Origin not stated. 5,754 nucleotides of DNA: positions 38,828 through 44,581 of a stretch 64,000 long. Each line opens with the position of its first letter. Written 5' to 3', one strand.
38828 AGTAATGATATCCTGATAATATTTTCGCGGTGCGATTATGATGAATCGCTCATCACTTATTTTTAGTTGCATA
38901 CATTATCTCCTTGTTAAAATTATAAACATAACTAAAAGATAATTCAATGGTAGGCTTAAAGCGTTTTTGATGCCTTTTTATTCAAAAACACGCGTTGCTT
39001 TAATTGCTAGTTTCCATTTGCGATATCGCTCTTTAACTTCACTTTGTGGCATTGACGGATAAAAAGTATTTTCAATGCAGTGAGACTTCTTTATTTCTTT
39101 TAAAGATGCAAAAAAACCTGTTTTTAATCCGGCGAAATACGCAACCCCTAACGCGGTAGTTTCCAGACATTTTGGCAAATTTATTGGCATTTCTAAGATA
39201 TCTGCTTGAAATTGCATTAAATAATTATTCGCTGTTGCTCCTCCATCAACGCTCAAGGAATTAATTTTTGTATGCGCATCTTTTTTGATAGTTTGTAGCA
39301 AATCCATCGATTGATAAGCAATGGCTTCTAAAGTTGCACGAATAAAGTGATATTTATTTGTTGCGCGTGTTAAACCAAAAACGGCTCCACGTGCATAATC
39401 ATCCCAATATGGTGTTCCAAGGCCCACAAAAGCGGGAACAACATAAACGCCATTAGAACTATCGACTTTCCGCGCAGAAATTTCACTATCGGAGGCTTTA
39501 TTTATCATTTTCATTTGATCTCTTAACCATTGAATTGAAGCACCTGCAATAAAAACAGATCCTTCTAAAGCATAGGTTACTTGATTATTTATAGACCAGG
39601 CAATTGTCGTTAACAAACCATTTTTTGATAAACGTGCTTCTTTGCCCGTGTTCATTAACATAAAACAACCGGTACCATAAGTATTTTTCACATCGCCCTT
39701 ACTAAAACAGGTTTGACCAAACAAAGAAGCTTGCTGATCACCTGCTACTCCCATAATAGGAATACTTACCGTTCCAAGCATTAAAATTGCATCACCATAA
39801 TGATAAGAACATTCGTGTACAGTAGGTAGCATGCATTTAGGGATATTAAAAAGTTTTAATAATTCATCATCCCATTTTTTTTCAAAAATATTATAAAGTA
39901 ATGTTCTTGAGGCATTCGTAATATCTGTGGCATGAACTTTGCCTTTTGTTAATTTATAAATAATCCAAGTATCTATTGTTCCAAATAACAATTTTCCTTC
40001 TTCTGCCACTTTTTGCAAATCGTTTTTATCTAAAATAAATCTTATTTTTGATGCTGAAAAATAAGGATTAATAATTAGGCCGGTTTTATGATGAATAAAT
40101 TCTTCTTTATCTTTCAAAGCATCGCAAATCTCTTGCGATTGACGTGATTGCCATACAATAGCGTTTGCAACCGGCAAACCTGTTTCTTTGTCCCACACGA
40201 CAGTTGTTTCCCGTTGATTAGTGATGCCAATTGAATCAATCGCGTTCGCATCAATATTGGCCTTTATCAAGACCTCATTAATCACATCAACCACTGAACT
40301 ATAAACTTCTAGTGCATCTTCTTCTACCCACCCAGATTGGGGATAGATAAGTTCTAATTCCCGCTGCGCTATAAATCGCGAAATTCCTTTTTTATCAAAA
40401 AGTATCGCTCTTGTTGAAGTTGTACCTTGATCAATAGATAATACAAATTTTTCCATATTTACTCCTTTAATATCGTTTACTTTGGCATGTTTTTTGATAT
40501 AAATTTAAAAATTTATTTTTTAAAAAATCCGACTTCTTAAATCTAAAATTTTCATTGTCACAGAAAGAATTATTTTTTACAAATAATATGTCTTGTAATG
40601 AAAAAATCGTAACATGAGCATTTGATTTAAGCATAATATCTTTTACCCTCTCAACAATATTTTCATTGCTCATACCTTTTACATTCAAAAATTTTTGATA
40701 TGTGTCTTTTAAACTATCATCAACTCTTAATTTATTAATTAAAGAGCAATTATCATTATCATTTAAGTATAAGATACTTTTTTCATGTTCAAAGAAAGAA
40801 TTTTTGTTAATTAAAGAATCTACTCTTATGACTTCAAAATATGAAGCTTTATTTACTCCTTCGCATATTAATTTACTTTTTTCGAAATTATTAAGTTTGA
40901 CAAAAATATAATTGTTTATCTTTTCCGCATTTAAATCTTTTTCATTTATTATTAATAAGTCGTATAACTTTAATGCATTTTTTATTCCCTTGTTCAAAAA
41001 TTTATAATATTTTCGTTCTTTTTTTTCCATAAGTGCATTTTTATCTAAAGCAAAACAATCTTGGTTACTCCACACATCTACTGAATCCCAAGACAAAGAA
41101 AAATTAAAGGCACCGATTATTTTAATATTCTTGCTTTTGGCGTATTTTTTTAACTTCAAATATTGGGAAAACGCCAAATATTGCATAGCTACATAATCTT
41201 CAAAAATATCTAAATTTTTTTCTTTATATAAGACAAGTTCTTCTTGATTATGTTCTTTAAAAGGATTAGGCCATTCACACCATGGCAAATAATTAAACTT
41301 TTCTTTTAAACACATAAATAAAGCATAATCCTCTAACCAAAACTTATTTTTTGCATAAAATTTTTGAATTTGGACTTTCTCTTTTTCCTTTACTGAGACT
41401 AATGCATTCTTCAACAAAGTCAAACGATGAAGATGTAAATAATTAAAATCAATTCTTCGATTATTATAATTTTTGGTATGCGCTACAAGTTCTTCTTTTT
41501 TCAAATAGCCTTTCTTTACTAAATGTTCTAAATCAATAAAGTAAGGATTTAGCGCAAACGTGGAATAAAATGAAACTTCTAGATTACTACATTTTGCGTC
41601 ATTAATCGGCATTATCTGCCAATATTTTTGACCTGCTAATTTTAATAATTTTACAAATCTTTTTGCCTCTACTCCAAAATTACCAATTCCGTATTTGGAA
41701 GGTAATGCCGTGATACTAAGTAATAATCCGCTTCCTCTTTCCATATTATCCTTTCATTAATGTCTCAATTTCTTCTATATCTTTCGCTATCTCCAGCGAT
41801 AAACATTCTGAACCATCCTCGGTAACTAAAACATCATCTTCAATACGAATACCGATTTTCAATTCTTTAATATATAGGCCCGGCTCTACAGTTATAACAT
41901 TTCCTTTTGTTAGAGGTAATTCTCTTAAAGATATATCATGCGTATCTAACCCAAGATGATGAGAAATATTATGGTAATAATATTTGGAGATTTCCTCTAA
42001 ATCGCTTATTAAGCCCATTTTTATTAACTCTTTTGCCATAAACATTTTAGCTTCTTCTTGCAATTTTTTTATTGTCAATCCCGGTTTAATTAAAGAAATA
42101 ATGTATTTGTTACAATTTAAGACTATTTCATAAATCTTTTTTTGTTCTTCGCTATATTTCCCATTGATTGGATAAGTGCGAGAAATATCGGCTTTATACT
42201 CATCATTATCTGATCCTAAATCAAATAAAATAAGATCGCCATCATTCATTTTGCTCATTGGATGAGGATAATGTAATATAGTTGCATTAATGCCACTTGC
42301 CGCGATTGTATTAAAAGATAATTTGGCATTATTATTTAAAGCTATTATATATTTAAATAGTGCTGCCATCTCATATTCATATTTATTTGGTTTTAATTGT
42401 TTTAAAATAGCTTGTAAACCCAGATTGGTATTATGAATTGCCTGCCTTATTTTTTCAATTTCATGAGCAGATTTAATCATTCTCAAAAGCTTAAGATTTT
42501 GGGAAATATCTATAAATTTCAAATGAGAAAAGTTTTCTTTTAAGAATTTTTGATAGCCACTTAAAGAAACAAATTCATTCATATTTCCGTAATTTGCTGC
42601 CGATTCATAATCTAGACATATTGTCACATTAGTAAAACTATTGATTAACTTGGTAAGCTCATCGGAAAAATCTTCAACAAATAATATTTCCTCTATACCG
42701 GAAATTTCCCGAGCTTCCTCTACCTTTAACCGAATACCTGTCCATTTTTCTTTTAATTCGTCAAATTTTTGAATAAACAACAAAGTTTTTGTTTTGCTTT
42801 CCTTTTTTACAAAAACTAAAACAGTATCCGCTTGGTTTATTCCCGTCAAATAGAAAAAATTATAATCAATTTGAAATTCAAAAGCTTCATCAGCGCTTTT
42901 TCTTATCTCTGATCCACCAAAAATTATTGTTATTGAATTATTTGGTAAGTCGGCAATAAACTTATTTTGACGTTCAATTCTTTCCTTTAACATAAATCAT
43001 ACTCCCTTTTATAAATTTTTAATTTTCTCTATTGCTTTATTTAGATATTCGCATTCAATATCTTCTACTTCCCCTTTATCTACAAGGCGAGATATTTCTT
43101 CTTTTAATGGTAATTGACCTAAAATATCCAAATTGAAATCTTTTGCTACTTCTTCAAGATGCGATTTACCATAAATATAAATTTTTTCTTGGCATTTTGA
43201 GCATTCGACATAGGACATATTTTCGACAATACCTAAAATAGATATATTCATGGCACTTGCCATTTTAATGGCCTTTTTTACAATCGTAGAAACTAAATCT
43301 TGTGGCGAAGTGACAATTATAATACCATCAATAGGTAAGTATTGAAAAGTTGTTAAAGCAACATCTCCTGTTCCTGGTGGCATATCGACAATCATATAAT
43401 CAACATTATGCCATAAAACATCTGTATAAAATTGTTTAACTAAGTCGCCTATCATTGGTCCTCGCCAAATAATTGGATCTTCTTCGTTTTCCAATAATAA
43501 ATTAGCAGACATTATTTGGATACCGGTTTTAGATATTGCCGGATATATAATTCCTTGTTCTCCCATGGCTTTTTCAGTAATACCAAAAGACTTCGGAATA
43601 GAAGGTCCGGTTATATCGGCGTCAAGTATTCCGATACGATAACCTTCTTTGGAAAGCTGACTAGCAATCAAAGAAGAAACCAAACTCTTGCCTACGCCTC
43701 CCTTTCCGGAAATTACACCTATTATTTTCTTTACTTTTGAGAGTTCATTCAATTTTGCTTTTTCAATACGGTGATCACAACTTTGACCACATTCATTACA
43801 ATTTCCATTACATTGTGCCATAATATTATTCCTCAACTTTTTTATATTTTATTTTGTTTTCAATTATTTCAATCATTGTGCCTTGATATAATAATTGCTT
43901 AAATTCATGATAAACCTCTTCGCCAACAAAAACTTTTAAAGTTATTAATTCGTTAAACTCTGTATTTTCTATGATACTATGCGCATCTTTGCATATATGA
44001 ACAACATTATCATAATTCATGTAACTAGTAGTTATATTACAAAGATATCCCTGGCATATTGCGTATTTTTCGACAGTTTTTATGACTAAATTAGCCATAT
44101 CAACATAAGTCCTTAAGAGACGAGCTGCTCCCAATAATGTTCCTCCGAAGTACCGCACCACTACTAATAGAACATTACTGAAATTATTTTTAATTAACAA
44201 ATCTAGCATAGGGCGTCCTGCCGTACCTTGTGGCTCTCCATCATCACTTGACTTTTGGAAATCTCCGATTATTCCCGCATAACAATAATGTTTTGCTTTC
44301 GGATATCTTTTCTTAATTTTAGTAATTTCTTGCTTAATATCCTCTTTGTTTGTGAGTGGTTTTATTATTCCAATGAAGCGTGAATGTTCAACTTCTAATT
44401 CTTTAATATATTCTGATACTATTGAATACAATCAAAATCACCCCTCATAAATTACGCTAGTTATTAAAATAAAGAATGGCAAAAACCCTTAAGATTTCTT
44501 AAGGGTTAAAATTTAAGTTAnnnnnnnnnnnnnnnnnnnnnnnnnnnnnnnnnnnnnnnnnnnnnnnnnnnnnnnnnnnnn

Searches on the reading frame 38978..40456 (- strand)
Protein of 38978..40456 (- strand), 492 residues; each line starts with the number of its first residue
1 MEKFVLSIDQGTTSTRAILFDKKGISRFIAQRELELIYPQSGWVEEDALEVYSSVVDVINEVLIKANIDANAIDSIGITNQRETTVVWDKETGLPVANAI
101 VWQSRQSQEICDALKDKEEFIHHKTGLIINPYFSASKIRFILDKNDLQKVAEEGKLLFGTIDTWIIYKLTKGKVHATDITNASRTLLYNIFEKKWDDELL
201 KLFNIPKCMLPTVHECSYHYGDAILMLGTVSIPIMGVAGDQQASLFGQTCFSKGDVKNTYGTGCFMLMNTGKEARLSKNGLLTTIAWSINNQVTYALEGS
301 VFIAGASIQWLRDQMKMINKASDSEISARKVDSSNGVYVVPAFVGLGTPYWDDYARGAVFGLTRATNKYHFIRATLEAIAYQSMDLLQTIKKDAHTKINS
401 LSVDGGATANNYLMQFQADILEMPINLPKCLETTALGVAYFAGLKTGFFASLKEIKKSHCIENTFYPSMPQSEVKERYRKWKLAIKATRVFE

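Call 9: search_protein_families(library=pfam, proteins=[window:38978-40456:-], max_evalue=0.001)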
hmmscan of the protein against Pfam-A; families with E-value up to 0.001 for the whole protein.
window:38978-40456:- (492 aa): 2 families
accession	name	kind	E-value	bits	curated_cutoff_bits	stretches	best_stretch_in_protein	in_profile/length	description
PF00370.27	FGGY_N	-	3.7e-65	220.4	28.8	1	5-247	2-245/245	FGGY family of carbohydrate kinases, N-terminal domain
PF02782.22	FGGY_C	-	2.8e-41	141.9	27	1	257-443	2-195/198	FGGY family of carbohydrate kinases, C-terminal domain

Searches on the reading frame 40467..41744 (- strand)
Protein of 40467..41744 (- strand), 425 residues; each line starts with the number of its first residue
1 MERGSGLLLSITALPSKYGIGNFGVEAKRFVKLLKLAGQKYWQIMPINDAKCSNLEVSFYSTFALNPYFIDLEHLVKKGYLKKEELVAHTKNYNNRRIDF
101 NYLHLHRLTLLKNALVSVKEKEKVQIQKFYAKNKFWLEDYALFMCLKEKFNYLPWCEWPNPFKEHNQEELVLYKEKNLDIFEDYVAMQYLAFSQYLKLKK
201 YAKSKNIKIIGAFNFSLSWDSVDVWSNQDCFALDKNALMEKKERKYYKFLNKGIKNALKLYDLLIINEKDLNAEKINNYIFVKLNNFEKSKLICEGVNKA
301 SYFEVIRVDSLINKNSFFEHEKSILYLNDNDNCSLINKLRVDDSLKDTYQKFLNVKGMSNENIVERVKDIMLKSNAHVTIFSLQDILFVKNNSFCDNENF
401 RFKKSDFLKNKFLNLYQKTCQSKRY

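Call 9: search_protein_families(library=pfam, proteins=[window:40467-41744:-], max_evalue=0.001)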
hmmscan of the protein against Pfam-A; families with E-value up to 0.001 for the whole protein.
window:40467-41744:- (425 aa): 1 family
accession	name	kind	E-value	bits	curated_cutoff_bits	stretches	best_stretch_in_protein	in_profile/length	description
PF02446.23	Glyco_hydro_77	-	1.7e-59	202.4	25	1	10-237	2-224/465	4-alpha-glucanotransferase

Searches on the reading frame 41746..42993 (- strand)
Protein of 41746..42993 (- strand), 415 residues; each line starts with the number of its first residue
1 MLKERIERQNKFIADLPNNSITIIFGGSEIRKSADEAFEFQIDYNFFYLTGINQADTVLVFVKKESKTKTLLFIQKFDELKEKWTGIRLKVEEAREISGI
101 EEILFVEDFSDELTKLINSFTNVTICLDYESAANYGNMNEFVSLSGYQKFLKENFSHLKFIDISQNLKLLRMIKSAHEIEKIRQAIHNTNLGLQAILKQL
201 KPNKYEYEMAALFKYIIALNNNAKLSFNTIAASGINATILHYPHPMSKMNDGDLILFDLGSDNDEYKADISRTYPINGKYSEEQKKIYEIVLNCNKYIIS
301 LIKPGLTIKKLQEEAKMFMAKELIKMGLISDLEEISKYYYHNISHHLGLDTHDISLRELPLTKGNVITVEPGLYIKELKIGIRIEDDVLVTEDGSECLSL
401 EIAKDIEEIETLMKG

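Call 9: search_protein_families(library=pfam, proteins=[window:41746-42993:-], max_evalue=0.001)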
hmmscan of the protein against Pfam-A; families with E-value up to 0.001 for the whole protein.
window:41746-42993:- (415 aa): 3 families
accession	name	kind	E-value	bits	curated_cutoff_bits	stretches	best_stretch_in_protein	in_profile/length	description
PF00557.29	Peptidase_M24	-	1.7e-49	168.9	23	1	180-392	1-208/208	Metallopeptidase family M24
PF05195.22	AMP_N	-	2e-27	95.7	24.6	1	7-119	3-116/121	Aminopeptidase P, N-terminal domain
PF01321.24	Creatinase_N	-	0.00023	22.1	22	1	43-173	22-128/128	Creatinase/Prolidase N-terminal domain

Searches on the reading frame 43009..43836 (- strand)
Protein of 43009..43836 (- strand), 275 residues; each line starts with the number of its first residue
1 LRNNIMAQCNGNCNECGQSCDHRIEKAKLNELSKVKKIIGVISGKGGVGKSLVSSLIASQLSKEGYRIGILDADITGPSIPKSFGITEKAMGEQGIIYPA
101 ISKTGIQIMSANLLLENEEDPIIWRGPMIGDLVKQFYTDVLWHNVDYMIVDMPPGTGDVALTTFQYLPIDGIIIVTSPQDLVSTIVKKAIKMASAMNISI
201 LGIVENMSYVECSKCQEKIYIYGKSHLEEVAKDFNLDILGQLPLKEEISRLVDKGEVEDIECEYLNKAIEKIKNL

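Call 9: search_protein_families(library=pfam, proteins=[window:43009-43836:-], max_evalue=0.001)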
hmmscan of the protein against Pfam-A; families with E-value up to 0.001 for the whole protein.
window:43009-43836:- (275 aa): 5 families
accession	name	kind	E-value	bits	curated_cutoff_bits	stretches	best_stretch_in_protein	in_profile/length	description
PF10609.15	ParA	-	2.3e-88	296.2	27.1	1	34-272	1-241/246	NUBPL iron-transfer P-loop NTPase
PF01656.29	CbiA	-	3.3e-10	40.4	25.4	1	40-256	2-123/125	CobQ/CobB/MinD/ParA nucleotide binding domain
PF13614.12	AAA_31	-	2.6e-07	31.2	27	1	37-179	2-150/177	AAA domain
PF02374.21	ArsA_ATPase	-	3.4e-06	26.9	24.3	1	41-74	5-38/305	Anion-transporting ATPase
PF09140.17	MipZ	-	0.00035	20.4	20.7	1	39-153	3-108/262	ATPase MipZ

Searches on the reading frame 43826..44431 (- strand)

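Call 9: search_protein_families(library=pfam, proteins=[window:43826-44431:-], max_evalue=0.001)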
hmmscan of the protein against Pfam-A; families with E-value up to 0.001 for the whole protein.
window:43826-44431:- (201 aa): 1 family
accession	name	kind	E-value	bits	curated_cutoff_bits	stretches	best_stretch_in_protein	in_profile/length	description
PF01205.25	UPF0029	-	1.3e-32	112.4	27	1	16-116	2-106/107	Uncharacterized protein family UPF0029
